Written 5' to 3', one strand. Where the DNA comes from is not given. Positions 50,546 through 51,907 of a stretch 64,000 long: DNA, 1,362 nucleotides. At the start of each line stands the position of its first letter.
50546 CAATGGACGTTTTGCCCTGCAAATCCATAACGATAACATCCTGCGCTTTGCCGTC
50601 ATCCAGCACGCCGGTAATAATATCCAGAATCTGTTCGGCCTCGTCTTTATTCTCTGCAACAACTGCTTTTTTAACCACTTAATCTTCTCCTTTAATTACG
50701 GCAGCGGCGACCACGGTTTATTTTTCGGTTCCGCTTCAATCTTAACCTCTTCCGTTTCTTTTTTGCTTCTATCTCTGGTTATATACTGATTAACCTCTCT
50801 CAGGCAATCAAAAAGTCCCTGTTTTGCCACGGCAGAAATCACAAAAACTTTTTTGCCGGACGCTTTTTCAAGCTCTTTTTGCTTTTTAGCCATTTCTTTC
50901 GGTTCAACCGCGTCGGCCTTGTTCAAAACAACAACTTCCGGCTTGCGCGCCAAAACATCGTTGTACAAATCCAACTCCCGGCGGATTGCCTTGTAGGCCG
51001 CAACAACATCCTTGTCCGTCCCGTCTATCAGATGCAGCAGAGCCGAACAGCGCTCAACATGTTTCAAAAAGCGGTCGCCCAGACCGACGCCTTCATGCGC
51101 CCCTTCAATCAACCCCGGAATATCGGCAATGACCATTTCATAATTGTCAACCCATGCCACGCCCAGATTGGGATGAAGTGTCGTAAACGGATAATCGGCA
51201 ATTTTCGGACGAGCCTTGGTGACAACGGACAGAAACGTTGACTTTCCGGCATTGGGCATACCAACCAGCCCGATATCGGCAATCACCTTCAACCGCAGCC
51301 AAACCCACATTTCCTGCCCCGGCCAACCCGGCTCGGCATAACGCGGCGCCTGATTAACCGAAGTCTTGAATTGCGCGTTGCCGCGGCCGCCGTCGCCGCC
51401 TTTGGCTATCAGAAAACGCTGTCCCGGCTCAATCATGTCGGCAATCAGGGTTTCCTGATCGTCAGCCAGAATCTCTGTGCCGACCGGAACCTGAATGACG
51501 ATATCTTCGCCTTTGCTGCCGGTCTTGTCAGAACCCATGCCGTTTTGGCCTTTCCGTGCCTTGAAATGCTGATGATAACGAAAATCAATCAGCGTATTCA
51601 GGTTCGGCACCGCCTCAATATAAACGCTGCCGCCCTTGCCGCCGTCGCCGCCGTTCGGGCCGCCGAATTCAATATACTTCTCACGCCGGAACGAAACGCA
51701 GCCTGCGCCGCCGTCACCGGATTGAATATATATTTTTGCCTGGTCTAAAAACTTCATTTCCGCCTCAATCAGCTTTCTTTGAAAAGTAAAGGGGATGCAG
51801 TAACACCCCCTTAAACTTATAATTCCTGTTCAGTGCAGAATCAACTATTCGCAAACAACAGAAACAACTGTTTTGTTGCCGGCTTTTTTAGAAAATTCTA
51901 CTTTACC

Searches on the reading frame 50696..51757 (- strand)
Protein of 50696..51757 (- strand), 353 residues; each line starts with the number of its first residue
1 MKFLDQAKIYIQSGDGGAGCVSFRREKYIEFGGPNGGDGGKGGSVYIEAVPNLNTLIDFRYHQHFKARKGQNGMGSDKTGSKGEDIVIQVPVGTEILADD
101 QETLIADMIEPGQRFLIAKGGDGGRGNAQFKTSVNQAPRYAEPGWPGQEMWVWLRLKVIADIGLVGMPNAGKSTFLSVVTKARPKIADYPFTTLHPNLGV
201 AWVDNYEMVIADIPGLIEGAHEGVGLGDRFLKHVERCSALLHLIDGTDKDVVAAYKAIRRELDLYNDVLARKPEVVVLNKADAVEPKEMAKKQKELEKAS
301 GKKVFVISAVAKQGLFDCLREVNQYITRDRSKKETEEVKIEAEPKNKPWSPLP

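Call 13: find_encoding_contigs(protein=window:50696-51757:-, flank=10000, max_places=1)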
Protein window:50696-51757:- (353 aa): 5 contigs read that carry it; 1 place shown.
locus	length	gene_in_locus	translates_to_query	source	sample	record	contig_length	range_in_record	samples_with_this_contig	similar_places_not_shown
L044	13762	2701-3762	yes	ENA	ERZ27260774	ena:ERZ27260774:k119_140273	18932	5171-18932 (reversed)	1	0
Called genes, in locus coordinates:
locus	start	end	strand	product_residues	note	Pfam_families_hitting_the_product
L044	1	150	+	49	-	?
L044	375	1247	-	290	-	-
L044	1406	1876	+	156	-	PF00565:SNase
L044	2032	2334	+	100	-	PF00829:Ribosomal_L21p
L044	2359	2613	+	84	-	PF01016:Ribosomal_L27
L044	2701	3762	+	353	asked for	PF01018:GTP1_OBG, PF00025:Arf (faint), PF01926:MMR_HSR1, PF02421:FeoB_N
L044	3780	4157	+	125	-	PF02410:RsfS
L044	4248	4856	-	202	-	-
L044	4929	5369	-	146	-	PF02590:SPOUT_MTase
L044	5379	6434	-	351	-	PF01384:PHO4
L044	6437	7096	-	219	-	PF01865:PhoU_div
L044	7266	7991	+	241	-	PF00085:Thioredoxin (faint), PF13462:Thioredoxin_4, PF13098:Thioredoxin_2 (weak), PF01323:DSBA, PF13743:Thioredoxin_5 (weak)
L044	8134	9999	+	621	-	PF06480:FtsH_ext, PF06068:TIP49 (faint), PF00004:AAA, PF17862:AAA_lid_3, PF01434:Peptidase_M41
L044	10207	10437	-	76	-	PF13560:HTH_31 (weak)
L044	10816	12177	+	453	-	PF02878:PGM_PMM_I, PF02879:PGM_PMM_II, PF02880:PGM_PMM_III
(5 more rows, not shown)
